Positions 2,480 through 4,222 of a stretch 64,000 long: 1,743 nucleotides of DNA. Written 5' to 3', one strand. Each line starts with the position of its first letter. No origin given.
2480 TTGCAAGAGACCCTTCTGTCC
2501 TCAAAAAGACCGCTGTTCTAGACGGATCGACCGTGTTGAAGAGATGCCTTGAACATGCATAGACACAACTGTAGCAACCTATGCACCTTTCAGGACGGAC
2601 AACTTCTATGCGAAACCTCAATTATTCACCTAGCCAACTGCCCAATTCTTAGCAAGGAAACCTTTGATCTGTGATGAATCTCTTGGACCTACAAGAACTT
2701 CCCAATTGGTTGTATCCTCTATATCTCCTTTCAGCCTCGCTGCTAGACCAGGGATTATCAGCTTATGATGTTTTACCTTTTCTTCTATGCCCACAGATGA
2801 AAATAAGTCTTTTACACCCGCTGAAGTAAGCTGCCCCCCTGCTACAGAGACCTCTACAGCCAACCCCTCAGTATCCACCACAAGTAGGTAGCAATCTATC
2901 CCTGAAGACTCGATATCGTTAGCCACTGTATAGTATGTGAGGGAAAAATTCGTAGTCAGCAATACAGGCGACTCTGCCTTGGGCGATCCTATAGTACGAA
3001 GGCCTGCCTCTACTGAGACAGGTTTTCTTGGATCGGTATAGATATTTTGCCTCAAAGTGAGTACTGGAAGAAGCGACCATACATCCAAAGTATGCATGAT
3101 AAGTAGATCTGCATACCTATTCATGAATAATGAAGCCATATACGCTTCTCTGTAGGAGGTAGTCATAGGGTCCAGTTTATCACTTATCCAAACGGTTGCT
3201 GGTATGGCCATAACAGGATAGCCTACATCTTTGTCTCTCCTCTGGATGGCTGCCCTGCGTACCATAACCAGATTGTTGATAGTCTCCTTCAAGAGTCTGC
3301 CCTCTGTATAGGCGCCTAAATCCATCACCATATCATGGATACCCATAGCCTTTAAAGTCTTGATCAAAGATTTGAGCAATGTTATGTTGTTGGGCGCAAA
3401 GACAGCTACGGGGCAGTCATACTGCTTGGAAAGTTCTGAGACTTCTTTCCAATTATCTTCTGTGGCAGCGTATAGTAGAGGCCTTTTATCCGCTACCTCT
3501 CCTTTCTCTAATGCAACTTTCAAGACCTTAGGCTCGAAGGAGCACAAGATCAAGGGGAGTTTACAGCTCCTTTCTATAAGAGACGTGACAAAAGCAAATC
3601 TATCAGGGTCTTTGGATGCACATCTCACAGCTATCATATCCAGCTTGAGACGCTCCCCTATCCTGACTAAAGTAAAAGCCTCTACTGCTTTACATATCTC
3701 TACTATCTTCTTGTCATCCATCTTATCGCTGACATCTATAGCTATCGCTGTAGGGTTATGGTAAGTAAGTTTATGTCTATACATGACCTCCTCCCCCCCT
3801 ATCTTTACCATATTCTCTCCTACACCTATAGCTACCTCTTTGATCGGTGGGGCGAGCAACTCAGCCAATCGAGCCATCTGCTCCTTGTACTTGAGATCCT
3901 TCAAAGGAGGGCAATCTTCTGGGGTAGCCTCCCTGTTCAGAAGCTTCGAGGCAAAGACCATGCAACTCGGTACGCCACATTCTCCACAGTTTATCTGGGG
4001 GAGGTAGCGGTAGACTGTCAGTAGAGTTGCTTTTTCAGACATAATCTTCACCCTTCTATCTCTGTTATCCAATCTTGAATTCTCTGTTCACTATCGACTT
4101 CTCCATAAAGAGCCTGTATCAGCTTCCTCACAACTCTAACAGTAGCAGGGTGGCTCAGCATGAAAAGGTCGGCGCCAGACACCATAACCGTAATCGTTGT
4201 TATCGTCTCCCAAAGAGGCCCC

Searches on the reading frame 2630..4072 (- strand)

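Call 78: search_protein_families(library=pfam, proteins=[window:2630-4072:-])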
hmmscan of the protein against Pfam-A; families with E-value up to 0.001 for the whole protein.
window:2630-4072:- (480 aa): 2 families
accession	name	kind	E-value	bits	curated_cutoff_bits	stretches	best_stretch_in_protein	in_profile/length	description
PF03599.22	CdhD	-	1.1e-145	485.7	24.8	1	79-472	1-386/387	CO dehydrogenase/acetyl-CoA synthase delta subunit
PF04060.18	FeS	-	1.1e-14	54.3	23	1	24-56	1-33/33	Putative Fe-S cluster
